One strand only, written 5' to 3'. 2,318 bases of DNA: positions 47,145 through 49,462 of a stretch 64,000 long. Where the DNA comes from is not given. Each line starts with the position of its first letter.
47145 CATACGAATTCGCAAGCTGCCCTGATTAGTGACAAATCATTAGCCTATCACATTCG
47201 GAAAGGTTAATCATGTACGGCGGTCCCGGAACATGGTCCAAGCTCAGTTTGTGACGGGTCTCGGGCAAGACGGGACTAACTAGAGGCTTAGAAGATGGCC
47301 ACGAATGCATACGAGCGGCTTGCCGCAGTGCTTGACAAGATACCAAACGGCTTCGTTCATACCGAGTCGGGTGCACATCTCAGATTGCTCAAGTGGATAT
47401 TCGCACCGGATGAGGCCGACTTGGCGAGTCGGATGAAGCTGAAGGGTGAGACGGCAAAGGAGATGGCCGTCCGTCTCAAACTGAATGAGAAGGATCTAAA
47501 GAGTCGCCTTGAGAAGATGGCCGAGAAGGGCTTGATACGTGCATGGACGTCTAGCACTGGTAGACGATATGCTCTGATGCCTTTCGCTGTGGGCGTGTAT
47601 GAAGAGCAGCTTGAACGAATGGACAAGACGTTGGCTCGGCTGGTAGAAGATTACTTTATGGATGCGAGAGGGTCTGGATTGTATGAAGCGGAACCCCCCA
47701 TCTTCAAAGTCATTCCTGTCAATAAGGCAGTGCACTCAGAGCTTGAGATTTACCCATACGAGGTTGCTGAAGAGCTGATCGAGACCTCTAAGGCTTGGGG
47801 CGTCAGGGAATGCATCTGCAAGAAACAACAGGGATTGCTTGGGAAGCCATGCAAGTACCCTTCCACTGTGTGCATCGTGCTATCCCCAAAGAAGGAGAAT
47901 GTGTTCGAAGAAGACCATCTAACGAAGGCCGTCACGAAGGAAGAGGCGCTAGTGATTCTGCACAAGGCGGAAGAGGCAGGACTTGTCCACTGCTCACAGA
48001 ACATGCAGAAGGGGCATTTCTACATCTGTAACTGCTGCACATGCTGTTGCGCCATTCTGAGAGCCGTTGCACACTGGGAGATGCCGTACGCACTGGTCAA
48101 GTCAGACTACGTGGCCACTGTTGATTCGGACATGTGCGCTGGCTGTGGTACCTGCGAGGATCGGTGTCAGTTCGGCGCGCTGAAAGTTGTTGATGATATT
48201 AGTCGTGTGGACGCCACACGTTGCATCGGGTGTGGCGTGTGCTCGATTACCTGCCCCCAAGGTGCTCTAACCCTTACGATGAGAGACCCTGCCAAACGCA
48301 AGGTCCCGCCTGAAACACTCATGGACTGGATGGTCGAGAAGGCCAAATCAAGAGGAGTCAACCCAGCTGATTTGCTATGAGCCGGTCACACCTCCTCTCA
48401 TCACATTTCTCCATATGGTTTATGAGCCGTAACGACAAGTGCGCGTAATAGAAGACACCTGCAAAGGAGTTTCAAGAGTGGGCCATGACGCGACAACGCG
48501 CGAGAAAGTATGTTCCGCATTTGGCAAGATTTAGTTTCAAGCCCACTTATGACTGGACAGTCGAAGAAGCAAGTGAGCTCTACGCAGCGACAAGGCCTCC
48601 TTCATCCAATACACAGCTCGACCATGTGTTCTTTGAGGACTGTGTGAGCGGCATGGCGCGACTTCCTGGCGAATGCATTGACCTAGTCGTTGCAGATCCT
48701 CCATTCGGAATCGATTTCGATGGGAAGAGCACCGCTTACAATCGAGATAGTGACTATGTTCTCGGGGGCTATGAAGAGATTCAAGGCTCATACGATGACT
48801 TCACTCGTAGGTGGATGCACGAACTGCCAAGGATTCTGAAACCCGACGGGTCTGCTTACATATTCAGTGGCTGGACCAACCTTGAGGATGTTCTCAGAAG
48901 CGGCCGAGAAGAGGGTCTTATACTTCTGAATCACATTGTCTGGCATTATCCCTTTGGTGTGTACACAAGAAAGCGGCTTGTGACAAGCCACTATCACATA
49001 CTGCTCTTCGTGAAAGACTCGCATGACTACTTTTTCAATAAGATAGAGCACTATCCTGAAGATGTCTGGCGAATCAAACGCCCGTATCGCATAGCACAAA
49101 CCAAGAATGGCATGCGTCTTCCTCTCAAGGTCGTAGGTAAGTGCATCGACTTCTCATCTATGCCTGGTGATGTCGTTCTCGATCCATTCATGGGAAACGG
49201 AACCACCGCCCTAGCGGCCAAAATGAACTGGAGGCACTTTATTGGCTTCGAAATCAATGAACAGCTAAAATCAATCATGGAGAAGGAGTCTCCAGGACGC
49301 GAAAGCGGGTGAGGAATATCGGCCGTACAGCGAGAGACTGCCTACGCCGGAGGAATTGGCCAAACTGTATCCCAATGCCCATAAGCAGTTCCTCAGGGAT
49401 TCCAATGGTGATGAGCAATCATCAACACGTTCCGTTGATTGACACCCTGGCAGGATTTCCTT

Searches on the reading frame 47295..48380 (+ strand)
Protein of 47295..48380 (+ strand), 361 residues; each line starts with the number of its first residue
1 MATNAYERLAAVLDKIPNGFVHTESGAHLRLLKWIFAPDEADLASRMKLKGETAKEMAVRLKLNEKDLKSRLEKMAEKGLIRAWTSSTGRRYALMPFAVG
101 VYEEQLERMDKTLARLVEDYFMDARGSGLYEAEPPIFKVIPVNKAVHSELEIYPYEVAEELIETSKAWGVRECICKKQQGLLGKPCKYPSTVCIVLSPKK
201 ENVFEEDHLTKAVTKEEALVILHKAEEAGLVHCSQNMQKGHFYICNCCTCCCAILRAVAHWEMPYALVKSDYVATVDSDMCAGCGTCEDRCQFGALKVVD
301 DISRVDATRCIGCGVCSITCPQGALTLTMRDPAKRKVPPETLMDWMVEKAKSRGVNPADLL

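Call 13: search_protein_families(library=pfam, proteins=[window:47295-48380:+], max_evalue=0.001)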
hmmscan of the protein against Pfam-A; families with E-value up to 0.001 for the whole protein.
window:47295-48380:+ (361 aa): 7 families
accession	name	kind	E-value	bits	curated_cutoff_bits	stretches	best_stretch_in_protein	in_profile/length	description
PF00037.32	Fer4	-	3.5e-13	49.2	21.1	2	305-326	3-24/24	4Fe-4S binding domain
PF12837.12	Fer4_6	-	4.1e-07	30.1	25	1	304-325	3-24/24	4Fe-4S binding domain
PF13237.11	Fer4_10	-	1.1e-06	28.9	25.5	2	276-321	4-53/53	4Fe-4S dicluster domain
PF14697.11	Fer4_21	-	1.4e-06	28.8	35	1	274-326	1-58/59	4Fe-4S dicluster domain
PF13187.11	Fer4_9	-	1.9e-05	25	27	1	280-324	1-51/52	4Fe-4S dicluster domain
PF12838.12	Fer4_7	-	5.8e-05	23.9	27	1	309-335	1-27/52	4Fe-4S dicluster domain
PF12797.12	Fer4_2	-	0.00051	20.3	24.5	1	304-321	4-21/22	4Fe-4S binding domain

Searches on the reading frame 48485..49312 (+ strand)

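Call 13: search_protein_families(library=pfam, proteins=[window:48485-49312:+], max_evalue=0.001)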
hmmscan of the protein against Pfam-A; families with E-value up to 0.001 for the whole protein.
window:48485-49312:+ (275 aa): 1 family
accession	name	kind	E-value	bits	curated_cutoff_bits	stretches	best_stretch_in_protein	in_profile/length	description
PF01555.25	N6_N4_Mtase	-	1e-36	127.4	26.7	1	65-266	1-220/221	DNA methylase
